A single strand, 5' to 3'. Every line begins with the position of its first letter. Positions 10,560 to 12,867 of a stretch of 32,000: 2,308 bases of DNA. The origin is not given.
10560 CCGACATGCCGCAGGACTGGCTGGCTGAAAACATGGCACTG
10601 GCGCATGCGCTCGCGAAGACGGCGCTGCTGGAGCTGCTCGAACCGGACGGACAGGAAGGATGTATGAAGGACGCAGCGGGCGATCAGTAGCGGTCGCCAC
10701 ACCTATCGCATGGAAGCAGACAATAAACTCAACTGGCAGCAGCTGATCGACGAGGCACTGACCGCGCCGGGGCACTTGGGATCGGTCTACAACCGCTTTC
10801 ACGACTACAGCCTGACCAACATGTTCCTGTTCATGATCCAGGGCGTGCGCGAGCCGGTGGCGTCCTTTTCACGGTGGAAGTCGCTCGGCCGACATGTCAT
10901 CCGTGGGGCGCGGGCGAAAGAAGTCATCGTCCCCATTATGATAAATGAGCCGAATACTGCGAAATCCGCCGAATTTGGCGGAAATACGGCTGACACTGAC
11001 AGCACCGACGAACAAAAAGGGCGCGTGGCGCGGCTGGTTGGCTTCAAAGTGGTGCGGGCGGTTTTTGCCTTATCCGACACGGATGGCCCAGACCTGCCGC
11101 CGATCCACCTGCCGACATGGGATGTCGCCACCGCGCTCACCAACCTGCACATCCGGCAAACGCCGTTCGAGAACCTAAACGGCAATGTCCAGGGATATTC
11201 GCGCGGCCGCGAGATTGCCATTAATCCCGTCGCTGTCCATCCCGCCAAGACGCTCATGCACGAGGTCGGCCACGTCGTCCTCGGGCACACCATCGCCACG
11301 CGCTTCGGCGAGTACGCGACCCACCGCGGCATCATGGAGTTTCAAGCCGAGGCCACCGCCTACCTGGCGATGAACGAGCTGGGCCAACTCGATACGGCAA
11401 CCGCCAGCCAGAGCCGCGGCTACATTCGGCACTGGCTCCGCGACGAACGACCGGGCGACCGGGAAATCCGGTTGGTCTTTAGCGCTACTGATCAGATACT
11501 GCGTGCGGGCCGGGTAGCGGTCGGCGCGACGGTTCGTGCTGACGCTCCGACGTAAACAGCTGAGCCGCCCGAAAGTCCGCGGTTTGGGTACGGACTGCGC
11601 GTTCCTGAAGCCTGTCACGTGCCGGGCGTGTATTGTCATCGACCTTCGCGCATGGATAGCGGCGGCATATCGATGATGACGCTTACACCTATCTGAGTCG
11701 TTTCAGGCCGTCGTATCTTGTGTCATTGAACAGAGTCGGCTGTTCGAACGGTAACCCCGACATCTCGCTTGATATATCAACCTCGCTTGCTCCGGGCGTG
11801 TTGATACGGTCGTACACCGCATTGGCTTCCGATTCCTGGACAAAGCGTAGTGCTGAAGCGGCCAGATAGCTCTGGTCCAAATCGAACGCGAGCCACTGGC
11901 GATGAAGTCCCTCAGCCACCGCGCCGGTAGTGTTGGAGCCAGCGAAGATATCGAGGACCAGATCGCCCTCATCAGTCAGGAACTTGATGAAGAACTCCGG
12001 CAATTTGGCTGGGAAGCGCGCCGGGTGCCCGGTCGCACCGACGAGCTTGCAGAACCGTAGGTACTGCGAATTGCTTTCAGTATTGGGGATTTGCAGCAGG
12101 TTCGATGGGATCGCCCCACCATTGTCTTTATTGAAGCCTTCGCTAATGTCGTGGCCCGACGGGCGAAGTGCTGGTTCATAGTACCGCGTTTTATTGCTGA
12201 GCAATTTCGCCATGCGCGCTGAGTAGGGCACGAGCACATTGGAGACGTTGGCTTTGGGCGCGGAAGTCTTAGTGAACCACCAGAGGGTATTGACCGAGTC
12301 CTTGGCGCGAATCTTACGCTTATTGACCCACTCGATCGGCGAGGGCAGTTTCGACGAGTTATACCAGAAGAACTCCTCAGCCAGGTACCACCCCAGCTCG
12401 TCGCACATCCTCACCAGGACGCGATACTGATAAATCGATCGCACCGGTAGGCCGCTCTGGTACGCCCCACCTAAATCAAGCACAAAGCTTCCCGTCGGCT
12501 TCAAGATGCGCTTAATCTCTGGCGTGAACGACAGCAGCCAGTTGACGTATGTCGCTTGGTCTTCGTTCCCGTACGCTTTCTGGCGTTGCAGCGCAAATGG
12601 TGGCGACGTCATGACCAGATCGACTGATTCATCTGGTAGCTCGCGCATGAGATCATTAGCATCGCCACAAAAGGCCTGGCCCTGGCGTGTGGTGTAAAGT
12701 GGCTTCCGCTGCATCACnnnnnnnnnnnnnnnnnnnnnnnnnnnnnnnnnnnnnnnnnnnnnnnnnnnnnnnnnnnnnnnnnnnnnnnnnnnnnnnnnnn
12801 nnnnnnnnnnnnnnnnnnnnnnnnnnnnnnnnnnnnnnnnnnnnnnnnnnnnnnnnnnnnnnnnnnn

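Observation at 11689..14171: Methyltransferase translationally coupled to a nuclease-like / HEAT-repeat protein: candidate undescribed R-M-like defence pair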

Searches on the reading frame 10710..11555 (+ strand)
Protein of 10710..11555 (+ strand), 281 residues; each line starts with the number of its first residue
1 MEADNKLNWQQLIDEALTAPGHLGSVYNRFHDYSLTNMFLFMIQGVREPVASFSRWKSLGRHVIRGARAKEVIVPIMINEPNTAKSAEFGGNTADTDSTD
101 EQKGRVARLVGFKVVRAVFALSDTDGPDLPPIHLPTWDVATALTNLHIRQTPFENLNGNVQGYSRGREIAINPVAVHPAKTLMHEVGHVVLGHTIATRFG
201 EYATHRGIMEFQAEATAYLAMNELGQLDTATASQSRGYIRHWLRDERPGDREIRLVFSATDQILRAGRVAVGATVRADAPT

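Call 4: search_protein_families(library=pfam, proteins=[window:10710-11555:+], max_evalue=0.01)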
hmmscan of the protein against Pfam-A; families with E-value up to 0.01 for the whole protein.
window:10710-11555:+ (281 aa): 3 families
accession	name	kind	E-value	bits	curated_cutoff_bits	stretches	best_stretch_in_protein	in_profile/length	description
PF08401.16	ArdcN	-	2.8e-05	24.8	22.6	1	8-102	21-109/123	N-terminal domain of anti-restriction factor ArdC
PF06114.19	Peptidase_M78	-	0.00034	20.8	22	1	145-218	5-84/123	IrrE N-terminal-like domain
PF18818.7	MPTase-PolyVal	-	0.0031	18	27.5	1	180-250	46-117/126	Zincin-like metallopeptidase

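Call 5: search_protein_families(library=padloc, proteins=[window:10710-11555:+], max_evalue=0.01)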
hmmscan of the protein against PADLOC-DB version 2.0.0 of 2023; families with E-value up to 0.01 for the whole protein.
window:10710-11555:+ (281 aa): 0 families

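Call 6: search_protein_families(library=ncbifam, proteins=[window:10710-11555:+], max_evalue=0.01)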
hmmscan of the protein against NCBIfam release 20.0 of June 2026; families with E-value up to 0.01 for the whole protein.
window:10710-11555:+ (281 aa): 0 families

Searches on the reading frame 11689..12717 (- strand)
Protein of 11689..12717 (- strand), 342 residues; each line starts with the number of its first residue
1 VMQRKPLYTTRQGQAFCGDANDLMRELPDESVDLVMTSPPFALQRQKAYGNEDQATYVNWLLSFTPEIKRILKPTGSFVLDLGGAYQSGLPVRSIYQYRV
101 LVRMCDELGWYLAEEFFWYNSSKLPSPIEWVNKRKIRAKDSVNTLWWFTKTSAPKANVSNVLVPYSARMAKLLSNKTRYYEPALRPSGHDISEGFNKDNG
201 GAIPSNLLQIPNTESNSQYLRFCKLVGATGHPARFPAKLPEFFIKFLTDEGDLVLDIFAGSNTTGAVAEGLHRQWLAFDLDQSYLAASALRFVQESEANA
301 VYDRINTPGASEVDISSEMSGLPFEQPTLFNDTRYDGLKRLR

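Call 4: search_protein_families(library=pfam, proteins=[window:11689-12717:-], max_evalue=0.01)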
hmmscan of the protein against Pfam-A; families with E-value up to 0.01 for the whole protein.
window:11689-12717:- (342 aa): 1 family
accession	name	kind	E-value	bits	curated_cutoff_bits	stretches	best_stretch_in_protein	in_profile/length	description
PF01555.25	N6_N4_Mtase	-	4.1e-39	135.3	26.7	1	32-287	1-218/221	DNA methylase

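Call 5: search_protein_families(library=padloc, proteins=[window:11689-12717:-], max_evalue=0.01)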
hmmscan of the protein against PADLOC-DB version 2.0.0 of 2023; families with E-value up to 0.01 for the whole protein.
window:11689-12717:- (342 aa): 56 families (the best 25 are shown)
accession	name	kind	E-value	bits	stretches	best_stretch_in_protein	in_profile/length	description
PDLC03323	MTase_II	-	1.3e-149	495.8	1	3-307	5-313/330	Type II methyltransferase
PDLC03387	MTase_II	-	6.9e-36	121.9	2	98-295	129-278/289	Type II methyltransferase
PDLC03371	MTase_II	-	5.4e-30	102.8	1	6-296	4-256/260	Type II methyltransferase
PDLC03353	MTase_II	-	9.6e-26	88.9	2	230-294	188-252/260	Type II methyltransferase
PDLC03299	MTase_II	-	3.5e-24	83.8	2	228-297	193-264/296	Type II methyltransferase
PDLC03238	MTase_II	-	1.9e-21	74.6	2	4-79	115-193/428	Type II methyltransferase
PDLC03350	MTase_II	-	6.9e-21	72.9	2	229-287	232-290/312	Type II methyltransferase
PDLC03265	MTase_II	-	5.6e-19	66.7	2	18-89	30-105/333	Type II methyltransferase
PDLC03260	MTase_II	-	1.6e-18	64.8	2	229-289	244-304/349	Type II methyltransferase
PDLC03230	MTase_II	-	5.6e-18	63.4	1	15-302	38-292/360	Type II methyltransferase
PDLC03216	MTase_II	-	5.7e-18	63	2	227-299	190-262/364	Type II methyltransferase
PDLC03295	MTase_II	-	8.5e-17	59.6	2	15-84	6-77/292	Type II methyltransferase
PDLC03738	oMTase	-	3.9e-15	53.4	2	227-292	200-265/376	orphan methyltransferase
PDLC03337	MTase_II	-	2.1e-14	51.5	2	14-80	10-78/264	Type II methyltransferase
PDLC03252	MTase_II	-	4.1e-14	50.6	2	16-89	94-172/365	Type II methyltransferase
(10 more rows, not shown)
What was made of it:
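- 11689..12717 (-): M.PvuII-type N4-cytosine DNA methyltransferase gene. The likely start is the ATG at 12714, by analogy with homologues. PADLOC MTase_II PDLC03323 E=1e-149 (call 5).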

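Call 6: search_protein_families(library=ncbifam, proteins=[window:11689-12717:-], max_evalue=0.01)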
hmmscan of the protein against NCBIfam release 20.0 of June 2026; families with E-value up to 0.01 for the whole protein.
window:11689-12717:- (342 aa): 3 families
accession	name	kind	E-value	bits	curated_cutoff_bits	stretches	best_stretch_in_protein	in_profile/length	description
NF008572.0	PRK11524.1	equivalog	2.5e-18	66.2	292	2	11-79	13-83/294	adenine-specific DNA-methyltransferase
NF050803.1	DnaMtaseCcrMCaul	equivalog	1.1e-16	60.7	830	2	227-298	182-253/350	adenine-specific DNA-methyltransferase CcrM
NF010253.0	PRK13699.1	subfamily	2.3e-10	40.6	244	2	17-75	6-65/226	DNA methyltransferase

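Call 7: search_solved_structures(query=window:11689-12717:-, max_evalue=0.001, show_alignments=1)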
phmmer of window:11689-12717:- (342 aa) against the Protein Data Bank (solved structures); distinct sequences matched with E-value up to 0.001: 12.
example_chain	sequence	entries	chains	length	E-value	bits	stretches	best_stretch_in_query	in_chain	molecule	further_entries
1boo_A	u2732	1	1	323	2.4e-128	431.1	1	4-305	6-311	PROTEIN (N-4 CYTOSINE-SPECIFIC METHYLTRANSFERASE PVU II)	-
8s9n_A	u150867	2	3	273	5.5e-16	61.7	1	230-286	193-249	DNA cytosine-N4 methyltransferase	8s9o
8s9m_A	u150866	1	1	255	5.9e-16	61.6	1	230-286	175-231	DNA cytosine-N4 methyltransferase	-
1nw8_A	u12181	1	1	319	2.4e-13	53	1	8-273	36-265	MODIFICATION METHYLASE RSRI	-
1eg2_A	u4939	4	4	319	2.5e-13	52.9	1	8-273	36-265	MODIFICATION METHYLASE RSRI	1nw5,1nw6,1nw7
2zie_A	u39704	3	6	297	5.8e-11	45.2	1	229-295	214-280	Putative modification methylase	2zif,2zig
6pbd_A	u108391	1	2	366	4.2e-09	39.1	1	227-292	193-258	Modification methylase CcrMI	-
9c3u_A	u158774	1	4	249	3.1e-07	32.9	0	26-80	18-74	Methyltransferase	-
8urk_A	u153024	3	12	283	4.1e-07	32.5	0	26-80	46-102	Methyltransferase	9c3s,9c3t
5hek_A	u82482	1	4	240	2.6e-05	26.6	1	228-289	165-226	Adenine specific DNA methyltransferase (DpnA)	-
5hfj_A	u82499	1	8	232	2.8e-05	26.5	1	228-288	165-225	Adenine specific DNA methyltransferase (DpnA)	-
1g60_A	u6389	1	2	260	0.00011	24.6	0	231-286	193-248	Adenine-specific Methyltransferase MboIIA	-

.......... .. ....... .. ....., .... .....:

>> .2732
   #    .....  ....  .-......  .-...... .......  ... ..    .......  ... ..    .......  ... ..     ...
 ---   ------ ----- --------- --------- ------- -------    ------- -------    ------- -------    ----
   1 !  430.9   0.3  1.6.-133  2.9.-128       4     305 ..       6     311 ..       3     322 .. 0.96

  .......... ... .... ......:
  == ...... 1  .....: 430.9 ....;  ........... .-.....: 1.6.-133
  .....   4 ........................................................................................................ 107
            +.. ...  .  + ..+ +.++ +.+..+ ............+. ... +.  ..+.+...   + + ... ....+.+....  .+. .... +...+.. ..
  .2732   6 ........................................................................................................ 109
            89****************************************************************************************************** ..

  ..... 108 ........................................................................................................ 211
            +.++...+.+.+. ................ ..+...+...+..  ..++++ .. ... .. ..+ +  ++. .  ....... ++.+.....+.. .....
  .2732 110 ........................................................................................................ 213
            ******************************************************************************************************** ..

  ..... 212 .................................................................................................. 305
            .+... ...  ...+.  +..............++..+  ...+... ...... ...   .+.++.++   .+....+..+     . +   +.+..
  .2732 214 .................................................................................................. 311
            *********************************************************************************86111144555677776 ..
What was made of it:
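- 11689..12717 (-): PDB 1BOO E=2.4e-128 (call 7).
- On PvuII R-M system: 1BOO E=2.4e-128 (call 7).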
